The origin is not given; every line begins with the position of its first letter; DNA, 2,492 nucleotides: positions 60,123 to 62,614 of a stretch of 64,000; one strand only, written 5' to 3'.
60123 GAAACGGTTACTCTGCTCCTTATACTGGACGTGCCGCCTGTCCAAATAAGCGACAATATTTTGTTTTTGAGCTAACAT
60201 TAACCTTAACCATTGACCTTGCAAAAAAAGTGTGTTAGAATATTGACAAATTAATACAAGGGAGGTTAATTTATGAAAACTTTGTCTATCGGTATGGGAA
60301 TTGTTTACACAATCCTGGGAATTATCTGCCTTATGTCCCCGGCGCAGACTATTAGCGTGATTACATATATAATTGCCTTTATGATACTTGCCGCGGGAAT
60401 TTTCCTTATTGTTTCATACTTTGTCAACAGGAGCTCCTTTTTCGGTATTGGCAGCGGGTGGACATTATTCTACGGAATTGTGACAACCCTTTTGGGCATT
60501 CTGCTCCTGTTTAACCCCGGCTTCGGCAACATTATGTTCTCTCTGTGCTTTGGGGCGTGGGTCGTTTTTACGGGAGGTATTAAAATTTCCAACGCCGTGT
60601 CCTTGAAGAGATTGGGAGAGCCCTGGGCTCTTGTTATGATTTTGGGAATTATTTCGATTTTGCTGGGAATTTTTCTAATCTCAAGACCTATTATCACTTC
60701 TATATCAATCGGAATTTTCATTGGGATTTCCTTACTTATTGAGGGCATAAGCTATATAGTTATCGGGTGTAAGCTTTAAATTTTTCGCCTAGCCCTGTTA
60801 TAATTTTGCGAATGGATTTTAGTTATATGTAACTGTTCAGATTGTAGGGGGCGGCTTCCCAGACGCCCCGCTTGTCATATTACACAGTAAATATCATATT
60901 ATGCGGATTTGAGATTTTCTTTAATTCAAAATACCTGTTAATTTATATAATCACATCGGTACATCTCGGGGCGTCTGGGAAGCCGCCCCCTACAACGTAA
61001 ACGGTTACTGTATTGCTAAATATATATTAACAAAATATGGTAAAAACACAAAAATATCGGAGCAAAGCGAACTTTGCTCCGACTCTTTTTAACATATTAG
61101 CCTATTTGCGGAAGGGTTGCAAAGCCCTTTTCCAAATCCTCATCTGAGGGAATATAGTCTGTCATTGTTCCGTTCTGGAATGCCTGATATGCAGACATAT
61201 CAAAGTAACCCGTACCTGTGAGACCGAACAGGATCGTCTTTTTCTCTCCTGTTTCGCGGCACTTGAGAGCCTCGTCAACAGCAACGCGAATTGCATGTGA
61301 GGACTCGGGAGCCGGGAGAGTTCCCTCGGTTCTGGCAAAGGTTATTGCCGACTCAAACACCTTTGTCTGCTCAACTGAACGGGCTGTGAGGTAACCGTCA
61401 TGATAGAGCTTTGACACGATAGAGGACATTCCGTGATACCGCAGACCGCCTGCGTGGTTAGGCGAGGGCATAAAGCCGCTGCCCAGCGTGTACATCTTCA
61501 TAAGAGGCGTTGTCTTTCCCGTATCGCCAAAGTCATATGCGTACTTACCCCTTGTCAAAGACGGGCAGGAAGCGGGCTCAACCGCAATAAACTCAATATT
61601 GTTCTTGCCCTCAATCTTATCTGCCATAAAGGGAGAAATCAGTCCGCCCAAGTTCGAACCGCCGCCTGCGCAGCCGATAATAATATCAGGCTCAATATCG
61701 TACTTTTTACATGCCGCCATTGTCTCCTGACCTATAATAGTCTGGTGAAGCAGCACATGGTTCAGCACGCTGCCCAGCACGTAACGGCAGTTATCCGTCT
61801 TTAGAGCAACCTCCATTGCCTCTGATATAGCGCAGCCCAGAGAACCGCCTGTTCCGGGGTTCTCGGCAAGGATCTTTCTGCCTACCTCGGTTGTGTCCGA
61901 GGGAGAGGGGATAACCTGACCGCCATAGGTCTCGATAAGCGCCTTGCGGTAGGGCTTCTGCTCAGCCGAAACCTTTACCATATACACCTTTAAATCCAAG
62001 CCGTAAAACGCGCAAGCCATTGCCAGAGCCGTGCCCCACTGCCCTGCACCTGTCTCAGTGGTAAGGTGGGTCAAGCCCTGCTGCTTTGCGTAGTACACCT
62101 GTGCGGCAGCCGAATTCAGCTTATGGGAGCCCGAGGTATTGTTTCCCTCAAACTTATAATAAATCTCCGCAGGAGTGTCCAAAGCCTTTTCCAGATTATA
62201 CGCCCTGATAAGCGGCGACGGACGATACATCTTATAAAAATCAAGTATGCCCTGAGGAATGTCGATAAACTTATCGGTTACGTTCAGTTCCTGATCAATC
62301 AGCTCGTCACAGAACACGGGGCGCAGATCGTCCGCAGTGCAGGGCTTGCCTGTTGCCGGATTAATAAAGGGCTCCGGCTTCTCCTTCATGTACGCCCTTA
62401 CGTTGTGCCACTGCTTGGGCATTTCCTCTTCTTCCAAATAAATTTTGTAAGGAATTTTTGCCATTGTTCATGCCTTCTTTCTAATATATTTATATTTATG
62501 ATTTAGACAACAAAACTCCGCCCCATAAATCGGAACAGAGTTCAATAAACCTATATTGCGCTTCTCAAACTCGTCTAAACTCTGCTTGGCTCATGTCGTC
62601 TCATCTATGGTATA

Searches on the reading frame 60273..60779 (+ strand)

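Call 58: search_protein_families(library=pfam, proteins=[window:60273-60779:+], max_evalue=0.01)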
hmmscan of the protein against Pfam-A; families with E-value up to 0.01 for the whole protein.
window:60273-60779:+ (168 aa): 2 families
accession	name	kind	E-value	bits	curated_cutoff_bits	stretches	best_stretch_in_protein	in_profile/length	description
PF03729.18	DUF308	-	2.5e-25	89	25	3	8-80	2-73/73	Short repeat of unknown function (DUF308)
PF13272.11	Holin_2-3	-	0.0055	17.4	27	0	13-56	10-48/106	Putative 2/3 transmembrane domain holin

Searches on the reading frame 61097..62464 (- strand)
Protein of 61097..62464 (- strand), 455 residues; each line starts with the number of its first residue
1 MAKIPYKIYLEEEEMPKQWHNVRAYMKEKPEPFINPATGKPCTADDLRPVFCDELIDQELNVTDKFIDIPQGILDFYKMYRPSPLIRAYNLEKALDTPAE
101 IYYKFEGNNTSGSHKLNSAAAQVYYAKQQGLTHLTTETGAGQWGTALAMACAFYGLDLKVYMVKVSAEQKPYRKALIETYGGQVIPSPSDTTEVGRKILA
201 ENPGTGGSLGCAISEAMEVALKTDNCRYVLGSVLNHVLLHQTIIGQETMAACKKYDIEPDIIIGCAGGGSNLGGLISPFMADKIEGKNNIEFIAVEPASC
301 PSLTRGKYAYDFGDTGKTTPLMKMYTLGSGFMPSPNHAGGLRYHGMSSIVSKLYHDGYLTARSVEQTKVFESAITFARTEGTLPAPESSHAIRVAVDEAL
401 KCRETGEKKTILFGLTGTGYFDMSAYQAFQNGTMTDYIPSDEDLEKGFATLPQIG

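Call 92: find_encoding_contigs(protein=window:61097-62464:-, flank=10000, max_places=3)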
Protein window:61097-62464:- (455 aa): 21 contigs read that carry it; 3 places shown.
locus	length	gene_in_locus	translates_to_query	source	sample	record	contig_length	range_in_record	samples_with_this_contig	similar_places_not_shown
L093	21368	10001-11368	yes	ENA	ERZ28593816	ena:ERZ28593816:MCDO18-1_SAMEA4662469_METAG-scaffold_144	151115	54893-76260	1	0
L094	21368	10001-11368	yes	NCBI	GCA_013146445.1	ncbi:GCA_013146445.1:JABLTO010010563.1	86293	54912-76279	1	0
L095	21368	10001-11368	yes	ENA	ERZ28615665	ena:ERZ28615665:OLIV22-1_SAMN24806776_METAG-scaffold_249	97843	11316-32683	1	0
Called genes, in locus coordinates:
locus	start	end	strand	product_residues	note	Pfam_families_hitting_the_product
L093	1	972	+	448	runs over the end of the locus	PF01336:tRNA_anti-codon, PF00152:tRNA-synt_2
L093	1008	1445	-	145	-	PF02082:Rrf2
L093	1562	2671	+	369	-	PF07670:Gate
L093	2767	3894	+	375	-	PF27347:YeeR_C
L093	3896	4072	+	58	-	PF20076:DUF6472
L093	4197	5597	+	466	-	PF01053:Cys_Met_Meta_PP, PF00155:Aminotran_1_2, PF01041:DegT_DnrJ_EryC1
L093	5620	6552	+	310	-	PF00291:PALP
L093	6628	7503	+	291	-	PF01680:SOR_SNZ, PF05690:ThiG (weak)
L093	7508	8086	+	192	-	PF01174:SNO, PF03575:Peptidase_S51 (weak), PF07685:GATase_3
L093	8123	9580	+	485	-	PF00285:Citrate_synt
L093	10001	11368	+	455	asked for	PF00291:PALP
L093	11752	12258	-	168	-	PF03729:DUF308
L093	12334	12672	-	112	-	-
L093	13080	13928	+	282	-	PF10418:DHODB_Fe-S_bind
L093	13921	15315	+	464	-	PF14691:Fer4_20, PF07992:Pyr_redox_2, PF00070:Pyr_redox (weak), PF01266:DAO (weak), PF01946:Thi4 (weak), PF07992:Pyr_redox_2, PF13450:NAD_binding_8, PF00070:Pyr_redox, +7 more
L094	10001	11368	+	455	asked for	PF00291:PALP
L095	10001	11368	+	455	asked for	PF00291:PALP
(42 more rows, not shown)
